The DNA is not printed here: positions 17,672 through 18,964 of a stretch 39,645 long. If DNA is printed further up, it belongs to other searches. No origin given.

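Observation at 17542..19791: Overlap-chained cassette: zinc-ribbon protein, anticodon-domain-less AsnRS-type core, radical-SAM (SPASM/twitch-like) enzyme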

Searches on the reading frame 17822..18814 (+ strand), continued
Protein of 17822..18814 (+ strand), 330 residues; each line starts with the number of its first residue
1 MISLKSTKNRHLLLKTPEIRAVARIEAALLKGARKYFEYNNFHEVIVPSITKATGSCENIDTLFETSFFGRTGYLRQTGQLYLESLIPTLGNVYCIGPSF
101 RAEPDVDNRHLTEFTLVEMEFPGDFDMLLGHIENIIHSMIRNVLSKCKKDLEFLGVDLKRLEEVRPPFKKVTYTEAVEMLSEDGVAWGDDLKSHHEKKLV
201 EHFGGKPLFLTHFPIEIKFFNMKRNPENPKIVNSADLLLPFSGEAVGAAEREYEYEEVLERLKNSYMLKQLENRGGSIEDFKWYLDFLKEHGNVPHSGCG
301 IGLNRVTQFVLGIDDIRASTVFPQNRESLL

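Call 36: search_protein_families(library=pfam, alignment_id=A1, max_evalue=0.00001)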
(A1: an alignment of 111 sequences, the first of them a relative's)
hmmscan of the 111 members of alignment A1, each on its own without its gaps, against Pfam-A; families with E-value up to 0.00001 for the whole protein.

A. member 1, L040:1560-2180:+ (206 aa): 1 family
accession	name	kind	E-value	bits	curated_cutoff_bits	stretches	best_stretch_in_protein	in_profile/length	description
PF01618.21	MotA_ExbB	-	1.8e-23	83.1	22.9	1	86-186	25-124/127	MotA/TolQ/ExbB proton channel family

B. families by the number of members that match (of 111 scanned): 98 families (the first 25 are shown)
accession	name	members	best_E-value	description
PF01180.27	DHO_dh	7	3e-68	Dihydroorotate dehydrogenase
PF02934.20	GatB_N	5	1.4e-114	GatB/GatE catalytic domain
PF02637.23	GatB_Yqey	5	2.9e-40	GatB domain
PF01715.23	IPPT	4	2.3e-78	IPP transferase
PF00215.30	OMPdecase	4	1.2e-30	Orotidine 5'-phosphate decarboxylase / HUMPS family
PF01207.24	Dus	4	5.1e-08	Dihydrouridine synthase (Dus)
PF04055.27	Radical_SAM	3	2.2e-26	Radical SAM superfamily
PF10418.14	DHODB_Fe-S_bind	3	7.6e-13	Iron-sulfur cluster binding domain of dihydroorotate dehydrogenase B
PF01745.22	IPT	3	1.7e-08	Isopentenyl transferase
PF00977.27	His_biosynth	3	4.3e-08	Histidine biosynthesis protein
PF03060.21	NMO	3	2.6e-07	Nitronate monooxygenase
PF16199.10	Radical_SAM_C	2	5.2e-20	Radical_SAM C-terminal domain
PF04542.20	Sigma70_r2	2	1.2e-18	Sigma-70 region 2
PF13649.12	Methyltransf_25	2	2.7e-17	Methyltransferase domain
PF01808.24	AICARFT_IMPCHas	2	4.4e-16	AICARFT/IMPCHase bienzyme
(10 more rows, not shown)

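Call 37: search_protein_families(library=ncbifam, proteins=[L041:4637-5671:+, L057:5081-5962:+, L019:1172-2155:+, L040:7708-8658:+, L040:9376-10050:+, L019:175-1167:+, L040:4759-5898:+, L057:6013-7053:+], max_evalue=0.00001)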
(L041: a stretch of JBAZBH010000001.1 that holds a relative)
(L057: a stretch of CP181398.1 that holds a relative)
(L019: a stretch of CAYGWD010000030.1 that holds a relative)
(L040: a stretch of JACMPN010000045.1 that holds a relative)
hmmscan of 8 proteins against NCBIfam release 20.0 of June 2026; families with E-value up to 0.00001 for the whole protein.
L041:4637-5671:+ (344 aa): 17 families
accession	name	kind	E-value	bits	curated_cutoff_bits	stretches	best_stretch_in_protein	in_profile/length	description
TIGR00670.1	asp_carb_tr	equivalog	2e-81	273.4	236.95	1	39-325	26-302/304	aspartate carbamoyltransferase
NF002032.1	PRK00856.1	equivalog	1.5e-76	257.4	263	1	30-325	13-296/297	aspartate carbamoyltransferase catalytic subunit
NF008853.0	PRK11891.1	equivalog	1.8e-61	208.1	560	1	55-324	127-396/430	aspartate carbamoyltransferase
NF006046.0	PRK08192.1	equivalog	2.4e-58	198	512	1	41-326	30-317/339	aspartate carbamoyltransferase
NF001986.0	PRK00779.1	subfamily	9.4e-35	120.2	306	1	29-327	17-305/307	ornithine carbamoyltransferase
NF009916.0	PRK13376.1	equivalog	2e-34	119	800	1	42-325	39-332/525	bifunctional aspartate carbamoyltransferase catalytic subunit/aspartate carbamoyltransferase regulatory subunit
NF010387.0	PRK13814.1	equivalog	3.2e-34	118.2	660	1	53-325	43-302/310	aspartate carbamoyltransferase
TIGR00658.1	orni_carb_tr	equivalog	1.1e-33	116.8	280.85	1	21-326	4-303/304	ornithine carbamoyltransferase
TIGR04384.1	putr_carbamoyl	exception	4.7e-23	81.8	500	1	31-327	13-308/330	putrescine carbamoyltransferase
NF003286.0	PRK04284.1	subfamily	1.1e-18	67.5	515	1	28-288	17-276/332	ornithine carbamoyltransferase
NF011380.0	PRK14805.1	equivalog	8.8e-18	64.4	421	1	29-327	13-301/302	ornithine carbamoyltransferase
NF003384.0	PRK04523.1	equivalog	2.2e-11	43.4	288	1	32-327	15-334/336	N-acetylornithine carbamoyltransferase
NF011379.0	PRK14804.1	equivalog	9.9e-10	38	373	1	30-321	19-304/311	ornithine carbamoyltransferase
NF002470.0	PRK01713.1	equivalog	1.2e-09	38.1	545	1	21-212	11-193/334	ornithine carbamoyltransferase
NF005538.0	PRK07200.1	equivalog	9e-08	31.5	453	1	30-246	34-269/396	knotted carbamoyltransferase YgeW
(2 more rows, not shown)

L057:5081-5962:+ (293 aa): 16 families
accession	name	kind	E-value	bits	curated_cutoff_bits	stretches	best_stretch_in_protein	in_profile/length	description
NF005574.0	PRK07259.1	equivalog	6.1e-47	160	269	1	3-285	8-282/304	dihydroorotate dehydrogenase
TIGR01037.2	pyrD_sub1_fam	subfamily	4.1e-39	134.4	270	1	3-285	4-279/300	dihydroorotate dehydrogenase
NF041011.1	dihydoor_dh_Arch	equivalog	7.9e-32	110.5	330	1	4-275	3-257/289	dihydroorotate dehydrogenase PyrD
NF002702.0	PRK02506.1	equivalog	3.9e-30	105.1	301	1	41-271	37-274/313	dihydroorotate oxidase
NF003652.0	PRK05286.2-5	equivalog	2.7e-15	56.4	267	1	76-280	115-334/353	quinone-dependent dihydroorotate dehydrogenase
NF003644.0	PRK05286.1-1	equivalog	7.9e-13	48.2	418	1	23-275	59-324/336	quinone-dependent dihydroorotate dehydrogenase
NF003651.0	PRK05286.2-4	equivalog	1.1e-11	44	448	1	24-284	77-354/377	quinone-dependent dihydroorotate dehydrogenase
NF003645.0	PRK05286.1-2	equivalog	1.3e-11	43.9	366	1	74-274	108-322/359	quinone-dependent dihydroorotate dehydrogenase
NF006183.0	PRK08318.1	equivalog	2.7e-11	42.9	335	1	92-273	94-286/422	NAD-dependent dihydropyrimidine dehydrogenase subunit PreA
TIGR01036.1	pyrD_sub2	equivalog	1.6e-10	40.3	200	1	43-275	80-323/356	dihydroorotate dehydrogenase (quinone)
NF003646.0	PRK05286.1-4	equivalog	2.1e-10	39.9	457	1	34-275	70-324/341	quinone-dependent dihydroorotate dehydrogenase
NF003649.0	PRK05286.2-2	equivalog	1.9e-08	33.7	505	1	21-275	62-318/351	quinone-dependent dihydroorotate dehydrogenase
TIGR03572.1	WbuZ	equivalog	4.7e-08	32.7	299.7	1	226-286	60-120/232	glycosyl amidation-associated protein WbuZ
NF003648.0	PRK05286.2-1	equivalog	3.3e-07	29.5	433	1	131-267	176-316/360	quinone-dependent dihydroorotate dehydrogenase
NF003650.0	PRK05286.2-3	equivalog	4e-07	29.3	477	1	130-274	203-356/393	quinone-dependent dihydroorotate dehydrogenase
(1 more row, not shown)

L019:1172-2155:+ (327 aa): 15 families
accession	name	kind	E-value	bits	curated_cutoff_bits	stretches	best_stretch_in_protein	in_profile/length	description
NF005574.0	PRK07259.1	equivalog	1.9e-37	128.8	269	1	45-326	34-303/304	dihydroorotate dehydrogenase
TIGR01037.2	pyrD_sub1_fam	subfamily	2.4e-33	115.5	270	1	43-323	28-297/300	dihydroorotate dehydrogenase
NF041011.1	dihydoor_dh_Arch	equivalog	1.6e-31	109.5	330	1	41-324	25-286/289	dihydroorotate dehydrogenase PyrD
NF002702.0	PRK02506.1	equivalog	1.3e-24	86.9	301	1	51-286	39-283/313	dihydroorotate oxidase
NF003652.0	PRK05286.2-5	equivalog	1.3e-18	67.4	267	1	48-277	83-324/353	quinone-dependent dihydroorotate dehydrogenase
TIGR01036.1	pyrD_sub2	equivalog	2.2e-15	56.3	200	1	43-279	73-321/356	dihydroorotate dehydrogenase (quinone)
NF003645.0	PRK05286.1-2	equivalog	1.4e-14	53.7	366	1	43-279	73-321/359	quinone-dependent dihydroorotate dehydrogenase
NF006183.0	PRK08318.1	equivalog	2.6e-13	49.5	335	1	159-318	159-323/422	NAD-dependent dihydropyrimidine dehydrogenase subunit PreA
NF003650.0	PRK05286.2-3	equivalog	8.4e-12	44.7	477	1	141-324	208-387/393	quinone-dependent dihydroorotate dehydrogenase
NF003648.0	PRK05286.2-1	equivalog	1.6e-11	43.8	433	1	52-276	86-319/360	quinone-dependent dihydroorotate dehydrogenase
NF003651.0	PRK05286.2-4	equivalog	1e-10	40.8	448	1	139-278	192-341/377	quinone-dependent dihydroorotate dehydrogenase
NF005741.0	PRK07565.1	subfamily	3.4e-10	39.5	303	1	155-325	153-306/335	dihydroorotate dehydrogenase-like protein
NF003646.0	PRK05286.1-4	equivalog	6e-10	38.4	457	1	52-276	80-319/341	quinone-dependent dihydroorotate dehydrogenase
NF003644.0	PRK05286.1-1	equivalog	3.1e-09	36.3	418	1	52-278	80-321/336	quinone-dependent dihydroorotate dehydrogenase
NF003649.0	PRK05286.2-2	equivalog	4e-09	35.9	505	1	42-278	76-315/351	quinone-dependent dihydroorotate dehydrogenase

L040:7708-8658:+ (316 aa): 16 families
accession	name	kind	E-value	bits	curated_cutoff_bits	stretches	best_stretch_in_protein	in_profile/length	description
NF005574.0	PRK07259.1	equivalog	7.7e-103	343.6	269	1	11-309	4-299/304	dihydroorotate dehydrogenase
TIGR01037.2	pyrD_sub1_fam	subfamily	2e-85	286.5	270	1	12-308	1-295/300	dihydroorotate dehydrogenase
NF041011.1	dihydoor_dh_Arch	equivalog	1.6e-47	162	330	1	15-309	2-284/289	dihydroorotate dehydrogenase PyrD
NF006183.0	PRK08318.1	equivalog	2.1e-37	128.9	335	1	11-308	3-315/422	NAD-dependent dihydropyrimidine dehydrogenase subunit PreA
NF002702.0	PRK02506.1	equivalog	1.7e-32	112.8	301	1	10-307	2-304/313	dihydroorotate oxidase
NF003652.0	PRK05286.2-5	equivalog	1.5e-25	90.1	267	1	9-303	48-350/353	quinone-dependent dihydroorotate dehydrogenase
NF003645.0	PRK05286.1-2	equivalog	3.1e-23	82.2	366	1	9-309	43-351/359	quinone-dependent dihydroorotate dehydrogenase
NF003651.0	PRK05286.2-4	equivalog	8.1e-18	64.2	448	1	10-307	60-370/377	quinone-dependent dihydroorotate dehydrogenase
NF003646.0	PRK05286.1-4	equivalog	3.1e-16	59.1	457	1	7-278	40-320/341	quinone-dependent dihydroorotate dehydrogenase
NF003648.0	PRK05286.2-1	equivalog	4.3e-16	58.7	433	1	11-309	50-352/360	quinone-dependent dihydroorotate dehydrogenase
NF005741.0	PRK07565.1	subfamily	5.3e-16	58.6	303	1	81-307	82-301/335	dihydroorotate dehydrogenase-like protein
NF003650.0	PRK05286.2-3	equivalog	1.2e-15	57.4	477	1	12-306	73-382/393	quinone-dependent dihydroorotate dehydrogenase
TIGR01036.1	pyrD_sub2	equivalog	1.7e-15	56.7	200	1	18-308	52-350/356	dihydroorotate dehydrogenase (quinone)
NF003647.0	PRK05286.1-5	equivalog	1.1e-14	54.1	619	1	18-307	55-348/354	quinone-dependent dihydroorotate dehydrogenase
NF003644.0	PRK05286.1-1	equivalog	1.4e-13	50.6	418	1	12-278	45-320/336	quinone-dependent dihydroorotate dehydrogenase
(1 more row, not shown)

L040:9376-10050:+ (224 aa): 7 families
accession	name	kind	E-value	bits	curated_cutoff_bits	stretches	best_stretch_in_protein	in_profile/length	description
TIGR01367.1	pyrE_Therm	equivalog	3.3e-65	219.2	150.25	1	37-218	2-187/187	orotate phosphoribosyltransferase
TIGR00336.1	pyrE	equivalog_domain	2.1e-19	69.9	106.8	1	42-178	4-149/173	orotate phosphoribosyltransferase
NF002620.0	PRK02277.1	subfamily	2.3e-10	40.5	115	1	81-192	77-196/201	orotate phosphoribosyltransferase-like protein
NF001729.0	PRK00455.1-3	equivalog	2.5e-07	30.3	245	1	51-168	33-157/231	orotate phosphoribosyltransferase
NF045507.1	transregGfcR_Halo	equivalog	5.2e-07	29.4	300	1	128-192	144-208/215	transcriptional regulator GfcR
NF005592.0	PRK07322.1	subfamily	2.9e-06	26.8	143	0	138-193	121-176/180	adenine phosphoribosyltransferase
NF006328.0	PRK08558.1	equivalog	3.4e-06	26.8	184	0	133-182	172-221/238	adenine phosphoribosyltransferase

L019:175-1167:+ (330 aa): 17 families
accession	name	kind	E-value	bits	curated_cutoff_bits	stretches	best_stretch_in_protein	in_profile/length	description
NF003037.0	PRK03932.1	equivalog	8.7e-71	239.2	414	1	9-327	118-447/451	asparagine--tRNA ligase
TIGR00457.1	asnS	equivalog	7.8e-67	226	342.6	1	10-328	122-452/455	asparagine--tRNA ligase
NF003483.0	PRK05159.1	equivalog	5.9e-59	200.1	353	1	14-324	127-431/438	aspartate--tRNA(Asn) ligase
TIGR00458.1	aspS_nondisc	equivalog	6.6e-50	170.3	368.4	1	17-325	126-422/428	aspartate--tRNA(Asn) ligase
NF005052.0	PRK06462.1-1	equivalog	5.5e-42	144.1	368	1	9-323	34-344/353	asparagine synthetase A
NF005054.0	PRK06462.1-4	equivalog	6.2e-36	124.1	309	1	11-323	12-309/318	asparagine synthetase A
NF005055.0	PRK06462.1-5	equivalog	1.6e-21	76.8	389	1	74-326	87-335/341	asparagine synthetase A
NF001756.1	PRK00484.1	subfamily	1e-20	73.9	468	2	13-184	158-325/488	lysine--tRNA ligase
TIGR00499.1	lysS_bact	equivalog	9.1e-19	67.4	427.6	1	17-185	165-330/496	lysine--tRNA ligase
NF005053.0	PRK06462.1-3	equivalog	8e-16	58.4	322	1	69-321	14-263/274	asparagine synthetase A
NF009101.0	PRK12445.1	subfamily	8.9e-14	50.9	1026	1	16-183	177-339/505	lysine--tRNA ligase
NF006828.0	PRK09350.1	equivalog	8e-13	48.3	264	1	27-325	19-323/325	elongation factor P--(R)-beta-lysine ligase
TIGR00462.1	genX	equivalog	6.8e-12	45.5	286.9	1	28-321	5-303/304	EF-P lysine aminoacylase EpmA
NF002821.0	PRK02983.1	equivalog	8.6e-12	43.9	742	0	14-186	768-941/1102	bifunctional lysylphosphatidylglycerol synthetase/lysine--tRNA ligase LysX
NF001750.0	PRK00476.1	equivalog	4.6e-11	41.7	443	0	23-182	143-288/590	aspartate--tRNA ligase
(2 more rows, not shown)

L040:4759-5898:+ (379 aa): 9 families
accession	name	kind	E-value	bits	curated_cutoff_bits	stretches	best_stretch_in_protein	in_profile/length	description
NF003037.0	PRK03932.1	equivalog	7.2e-56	190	414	1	65-371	125-442/451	asparagine--tRNA ligase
TIGR00457.1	asnS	equivalog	3.5e-54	184.3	342.6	1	68-372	131-447/455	asparagine--tRNA ligase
NF003483.0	PRK05159.1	equivalog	4.5e-51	174.1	353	1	61-371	125-429/438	aspartate--tRNA(Asn) ligase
TIGR00458.1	aspS_nondisc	equivalog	8.9e-43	146.8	368.4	1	63-371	123-419/428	aspartate--tRNA(Asn) ligase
NF005052.0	PRK06462.1-1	equivalog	1e-32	113.6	368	1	69-371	45-343/353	asparagine synthetase A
NF005054.0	PRK06462.1-4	equivalog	1.8e-19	70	309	1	73-371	25-308/318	asparagine synthetase A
NF005055.0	PRK06462.1-5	equivalog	1.4e-14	53.9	389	1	124-368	87-328/341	asparagine synthetase A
NF005053.0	PRK06462.1-3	equivalog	6.9e-13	48.8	322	1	115-368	10-261/274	asparagine synthetase A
NF001756.1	PRK00484.1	subfamily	6.1e-07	28.5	468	0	78-229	174-321/488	lysine--tRNA ligase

L057:6013-7053:+ (346 aa): 13 families
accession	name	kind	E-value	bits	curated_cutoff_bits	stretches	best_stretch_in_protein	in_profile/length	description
NF003037.0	PRK03932.1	equivalog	1.3e-44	152.9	414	1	15-345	137-449/451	asparagine--tRNA ligase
TIGR00457.1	asnS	equivalog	4.8e-39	134.4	342.6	1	18-345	143-453/455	asparagine--tRNA ligase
NF003483.0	PRK05159.1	equivalog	9.4e-33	113.7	353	1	11-345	137-436/438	aspartate--tRNA(Asn) ligase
TIGR00458.1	aspS_nondisc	equivalog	2.2e-28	99.4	368.4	1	14-345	136-426/428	aspartate--tRNA(Asn) ligase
NF005054.0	PRK06462.1-4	equivalog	5.7e-18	65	309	1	11-339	25-309/318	asparagine synthetase A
NF005052.0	PRK06462.1-1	equivalog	1e-17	64.2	368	1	12-339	50-344/353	asparagine synthetase A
NF005055.0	PRK06462.1-5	equivalog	4.3e-14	52.3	389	1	70-340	87-333/341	asparagine synthetase A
NF001750.0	PRK00476.1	equivalog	5e-11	41.6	443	1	196-342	420-561/590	aspartate--tRNA ligase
NF001756.1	PRK00484.1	subfamily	3.6e-10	39.1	468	1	77-199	226-340/488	lysine--tRNA ligase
TIGR00499.1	lysS_bact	equivalog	3.1e-09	36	427.6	1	64-198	216-341/496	lysine--tRNA ligase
NF005053.0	PRK06462.1-3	equivalog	9.1e-09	35.3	322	0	70-178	19-125/274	asparagine synthetase A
TIGR00459.1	aspS_bact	equivalog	1.2e-08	33.8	373.85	1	193-342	415-558/586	aspartate--tRNA ligase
NF009460.0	PRK12820.1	equivalog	3.8e-06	25.3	1379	0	257-344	514-594/723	bifunctional aspartyl-tRNA synthetase/aspartyl/glutamyl-tRNA amidotransferase subunit C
